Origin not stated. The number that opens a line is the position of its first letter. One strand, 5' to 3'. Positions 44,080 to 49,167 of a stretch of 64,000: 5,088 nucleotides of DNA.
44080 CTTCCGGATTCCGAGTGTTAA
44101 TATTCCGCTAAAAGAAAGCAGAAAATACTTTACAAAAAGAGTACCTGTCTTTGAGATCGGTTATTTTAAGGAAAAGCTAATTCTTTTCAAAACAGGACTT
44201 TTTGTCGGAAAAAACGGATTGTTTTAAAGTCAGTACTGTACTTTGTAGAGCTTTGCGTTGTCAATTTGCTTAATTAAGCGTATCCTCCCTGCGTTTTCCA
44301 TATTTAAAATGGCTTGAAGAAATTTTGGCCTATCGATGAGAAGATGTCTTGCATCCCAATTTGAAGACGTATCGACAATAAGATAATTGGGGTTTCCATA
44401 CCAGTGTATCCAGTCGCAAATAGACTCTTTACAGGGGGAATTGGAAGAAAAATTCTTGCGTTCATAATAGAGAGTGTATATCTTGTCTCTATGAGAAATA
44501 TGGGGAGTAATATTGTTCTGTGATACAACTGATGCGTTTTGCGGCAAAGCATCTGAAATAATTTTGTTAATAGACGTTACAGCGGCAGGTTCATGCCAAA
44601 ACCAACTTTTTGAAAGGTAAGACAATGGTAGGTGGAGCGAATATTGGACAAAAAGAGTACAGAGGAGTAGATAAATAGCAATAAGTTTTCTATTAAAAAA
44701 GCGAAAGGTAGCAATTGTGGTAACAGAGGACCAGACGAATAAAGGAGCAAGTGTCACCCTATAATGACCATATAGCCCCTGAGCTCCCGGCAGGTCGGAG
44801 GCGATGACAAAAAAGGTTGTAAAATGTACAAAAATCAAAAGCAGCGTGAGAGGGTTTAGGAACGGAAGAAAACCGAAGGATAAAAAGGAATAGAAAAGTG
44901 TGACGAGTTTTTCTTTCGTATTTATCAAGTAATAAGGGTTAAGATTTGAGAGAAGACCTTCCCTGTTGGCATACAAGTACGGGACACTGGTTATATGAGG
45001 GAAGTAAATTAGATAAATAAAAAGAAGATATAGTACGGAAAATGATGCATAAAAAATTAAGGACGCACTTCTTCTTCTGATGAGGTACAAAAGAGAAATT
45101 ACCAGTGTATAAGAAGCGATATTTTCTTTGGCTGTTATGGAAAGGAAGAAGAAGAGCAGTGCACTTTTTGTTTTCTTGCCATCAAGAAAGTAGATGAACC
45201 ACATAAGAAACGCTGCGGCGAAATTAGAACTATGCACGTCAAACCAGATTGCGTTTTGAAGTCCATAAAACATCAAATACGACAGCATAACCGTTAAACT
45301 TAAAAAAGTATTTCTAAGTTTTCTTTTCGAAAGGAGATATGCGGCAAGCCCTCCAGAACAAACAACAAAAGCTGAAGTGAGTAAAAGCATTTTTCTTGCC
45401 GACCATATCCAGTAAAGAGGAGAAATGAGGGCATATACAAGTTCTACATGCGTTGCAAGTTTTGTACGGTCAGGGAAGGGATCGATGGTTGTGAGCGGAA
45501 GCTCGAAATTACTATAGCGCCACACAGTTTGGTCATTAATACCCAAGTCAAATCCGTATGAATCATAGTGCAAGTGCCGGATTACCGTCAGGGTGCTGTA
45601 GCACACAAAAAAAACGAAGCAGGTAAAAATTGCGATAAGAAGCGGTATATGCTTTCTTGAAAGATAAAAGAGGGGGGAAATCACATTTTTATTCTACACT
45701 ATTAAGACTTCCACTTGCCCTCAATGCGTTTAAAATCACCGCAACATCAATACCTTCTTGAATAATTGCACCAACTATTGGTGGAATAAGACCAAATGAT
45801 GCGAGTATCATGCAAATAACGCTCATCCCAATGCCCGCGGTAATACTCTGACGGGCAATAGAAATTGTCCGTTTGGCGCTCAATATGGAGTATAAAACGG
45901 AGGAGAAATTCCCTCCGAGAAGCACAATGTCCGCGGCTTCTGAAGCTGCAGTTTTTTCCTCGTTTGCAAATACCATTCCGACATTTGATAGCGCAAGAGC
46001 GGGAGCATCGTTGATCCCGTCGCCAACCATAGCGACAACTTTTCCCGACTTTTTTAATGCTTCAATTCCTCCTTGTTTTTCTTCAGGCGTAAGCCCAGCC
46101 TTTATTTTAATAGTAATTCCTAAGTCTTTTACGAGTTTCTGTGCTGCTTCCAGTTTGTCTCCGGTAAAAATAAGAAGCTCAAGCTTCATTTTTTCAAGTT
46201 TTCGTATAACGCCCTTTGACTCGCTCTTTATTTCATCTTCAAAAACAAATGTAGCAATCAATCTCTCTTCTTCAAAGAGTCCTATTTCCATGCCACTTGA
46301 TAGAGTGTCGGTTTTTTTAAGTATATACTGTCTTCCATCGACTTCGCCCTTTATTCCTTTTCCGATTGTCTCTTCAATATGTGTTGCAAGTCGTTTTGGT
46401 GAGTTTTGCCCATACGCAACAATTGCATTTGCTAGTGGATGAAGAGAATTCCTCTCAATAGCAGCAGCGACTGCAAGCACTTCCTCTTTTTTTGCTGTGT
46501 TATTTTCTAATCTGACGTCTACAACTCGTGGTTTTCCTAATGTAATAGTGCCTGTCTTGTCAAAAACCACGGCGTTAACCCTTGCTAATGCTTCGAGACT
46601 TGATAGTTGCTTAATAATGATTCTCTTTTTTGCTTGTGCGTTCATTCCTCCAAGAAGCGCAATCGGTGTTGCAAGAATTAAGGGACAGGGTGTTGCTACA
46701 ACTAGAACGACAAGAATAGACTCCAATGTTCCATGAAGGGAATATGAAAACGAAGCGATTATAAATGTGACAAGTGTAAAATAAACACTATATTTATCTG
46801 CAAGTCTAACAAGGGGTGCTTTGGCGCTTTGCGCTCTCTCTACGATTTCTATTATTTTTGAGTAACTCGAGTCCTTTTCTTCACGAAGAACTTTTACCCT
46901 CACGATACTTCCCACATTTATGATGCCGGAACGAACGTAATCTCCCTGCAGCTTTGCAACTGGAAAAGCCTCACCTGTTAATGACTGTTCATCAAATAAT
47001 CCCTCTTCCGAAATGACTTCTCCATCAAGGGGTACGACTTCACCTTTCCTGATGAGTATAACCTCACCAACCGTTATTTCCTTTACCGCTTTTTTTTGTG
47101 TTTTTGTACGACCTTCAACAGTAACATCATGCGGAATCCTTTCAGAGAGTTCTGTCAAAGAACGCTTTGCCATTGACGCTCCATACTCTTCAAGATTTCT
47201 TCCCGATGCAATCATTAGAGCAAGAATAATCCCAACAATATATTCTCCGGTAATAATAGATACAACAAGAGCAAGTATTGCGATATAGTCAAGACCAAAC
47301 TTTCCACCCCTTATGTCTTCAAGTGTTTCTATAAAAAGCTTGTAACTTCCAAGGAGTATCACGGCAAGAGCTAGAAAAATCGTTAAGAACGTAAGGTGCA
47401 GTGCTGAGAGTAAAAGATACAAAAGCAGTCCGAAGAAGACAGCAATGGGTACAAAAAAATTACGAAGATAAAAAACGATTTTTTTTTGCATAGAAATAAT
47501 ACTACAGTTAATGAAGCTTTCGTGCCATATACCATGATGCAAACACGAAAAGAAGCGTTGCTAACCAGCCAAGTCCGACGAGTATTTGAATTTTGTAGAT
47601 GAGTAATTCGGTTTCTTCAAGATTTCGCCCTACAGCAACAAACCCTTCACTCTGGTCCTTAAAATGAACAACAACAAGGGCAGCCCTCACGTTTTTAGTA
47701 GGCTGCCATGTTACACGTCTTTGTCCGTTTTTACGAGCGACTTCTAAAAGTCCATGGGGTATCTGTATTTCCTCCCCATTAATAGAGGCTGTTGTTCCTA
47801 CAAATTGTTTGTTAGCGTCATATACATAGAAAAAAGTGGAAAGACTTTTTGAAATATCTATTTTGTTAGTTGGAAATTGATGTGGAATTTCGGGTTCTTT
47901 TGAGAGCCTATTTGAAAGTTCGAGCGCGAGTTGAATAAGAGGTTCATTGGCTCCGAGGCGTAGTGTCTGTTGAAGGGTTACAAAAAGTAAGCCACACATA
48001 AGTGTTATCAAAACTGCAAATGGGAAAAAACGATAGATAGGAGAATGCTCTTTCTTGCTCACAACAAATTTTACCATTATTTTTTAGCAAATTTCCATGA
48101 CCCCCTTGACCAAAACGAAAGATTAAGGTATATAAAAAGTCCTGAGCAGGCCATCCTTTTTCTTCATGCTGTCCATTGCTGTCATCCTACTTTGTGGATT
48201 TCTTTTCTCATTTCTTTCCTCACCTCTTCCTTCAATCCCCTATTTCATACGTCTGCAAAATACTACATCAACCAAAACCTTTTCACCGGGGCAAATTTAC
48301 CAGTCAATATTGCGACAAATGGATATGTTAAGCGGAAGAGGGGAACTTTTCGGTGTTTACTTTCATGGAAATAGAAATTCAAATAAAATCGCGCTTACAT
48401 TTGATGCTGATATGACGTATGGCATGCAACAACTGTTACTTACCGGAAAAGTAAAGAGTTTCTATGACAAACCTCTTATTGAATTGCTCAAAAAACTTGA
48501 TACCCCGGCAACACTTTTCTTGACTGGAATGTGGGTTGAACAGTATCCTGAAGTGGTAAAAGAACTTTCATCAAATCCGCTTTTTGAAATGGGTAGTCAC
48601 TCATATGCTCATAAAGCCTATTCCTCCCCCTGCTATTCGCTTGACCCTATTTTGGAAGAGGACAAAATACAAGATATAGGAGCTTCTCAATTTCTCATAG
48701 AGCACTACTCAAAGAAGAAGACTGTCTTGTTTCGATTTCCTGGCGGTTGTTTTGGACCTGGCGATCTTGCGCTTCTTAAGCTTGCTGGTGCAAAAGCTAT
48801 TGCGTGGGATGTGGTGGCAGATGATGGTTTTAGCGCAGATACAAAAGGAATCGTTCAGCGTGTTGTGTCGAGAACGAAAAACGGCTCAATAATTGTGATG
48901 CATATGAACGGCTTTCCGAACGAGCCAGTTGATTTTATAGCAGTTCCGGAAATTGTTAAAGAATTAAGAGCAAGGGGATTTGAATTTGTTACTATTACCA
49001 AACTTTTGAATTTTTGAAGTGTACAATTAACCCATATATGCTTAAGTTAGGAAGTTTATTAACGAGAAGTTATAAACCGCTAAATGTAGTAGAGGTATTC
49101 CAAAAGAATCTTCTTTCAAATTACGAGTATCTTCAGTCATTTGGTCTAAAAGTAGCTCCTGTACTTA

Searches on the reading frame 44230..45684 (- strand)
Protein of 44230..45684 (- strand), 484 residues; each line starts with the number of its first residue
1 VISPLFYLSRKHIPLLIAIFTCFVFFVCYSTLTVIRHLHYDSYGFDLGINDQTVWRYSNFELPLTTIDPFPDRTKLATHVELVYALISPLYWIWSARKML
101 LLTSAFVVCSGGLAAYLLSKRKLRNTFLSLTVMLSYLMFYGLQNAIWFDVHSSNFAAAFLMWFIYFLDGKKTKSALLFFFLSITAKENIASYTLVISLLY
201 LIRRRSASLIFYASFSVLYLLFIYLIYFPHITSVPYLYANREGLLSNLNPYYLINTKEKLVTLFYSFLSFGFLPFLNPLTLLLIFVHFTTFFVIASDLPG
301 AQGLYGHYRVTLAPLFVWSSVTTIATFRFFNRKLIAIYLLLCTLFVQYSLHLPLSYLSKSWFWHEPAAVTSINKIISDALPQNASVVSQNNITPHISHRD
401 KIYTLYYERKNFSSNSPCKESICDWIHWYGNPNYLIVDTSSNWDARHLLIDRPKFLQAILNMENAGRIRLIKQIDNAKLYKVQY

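Call 72: search_protein_families(library=pfam, proteins=[window:44230-45684:-], max_evalue=0.0001)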
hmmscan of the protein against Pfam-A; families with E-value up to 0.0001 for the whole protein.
window:44230-45684:- (484 aa): 1 family
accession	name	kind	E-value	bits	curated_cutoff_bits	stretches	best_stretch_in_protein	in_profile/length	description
PF09852.15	DUF2079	-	1.9e-32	113.4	28.2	1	42-426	7-419/459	Predicted membrane protein (DUF2079)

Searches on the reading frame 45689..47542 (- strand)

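Call 72: search_protein_families(library=pfam, proteins=[window:45689-47542:-], max_evalue=0.0001)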
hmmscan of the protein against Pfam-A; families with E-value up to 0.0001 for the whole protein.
window:45689-47542:- (617 aa): 2 families
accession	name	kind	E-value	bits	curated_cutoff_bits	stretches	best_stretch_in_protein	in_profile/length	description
PF00122.25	E1-E2_ATPase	-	1.8e-39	135.6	28.1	1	136-306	3-181/181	E1-E2 ATPase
PF00702.32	Hydrolase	-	2.1e-26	93.9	26.4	1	323-517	2-188/191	haloacid dehalogenase-like hydrolase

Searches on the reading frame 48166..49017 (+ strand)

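Call 72: search_protein_families(library=pfam, proteins=[window:48166-49017:+], max_evalue=0.0001)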
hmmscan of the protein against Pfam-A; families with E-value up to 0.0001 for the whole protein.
window:48166-49017:+ (283 aa): 1 family
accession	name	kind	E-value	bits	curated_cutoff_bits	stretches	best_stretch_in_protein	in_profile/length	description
PF01522.26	Polysacc_deac_1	-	1.2e-18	67.7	23.1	1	68-210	2-122/124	Polysaccharide deacetylase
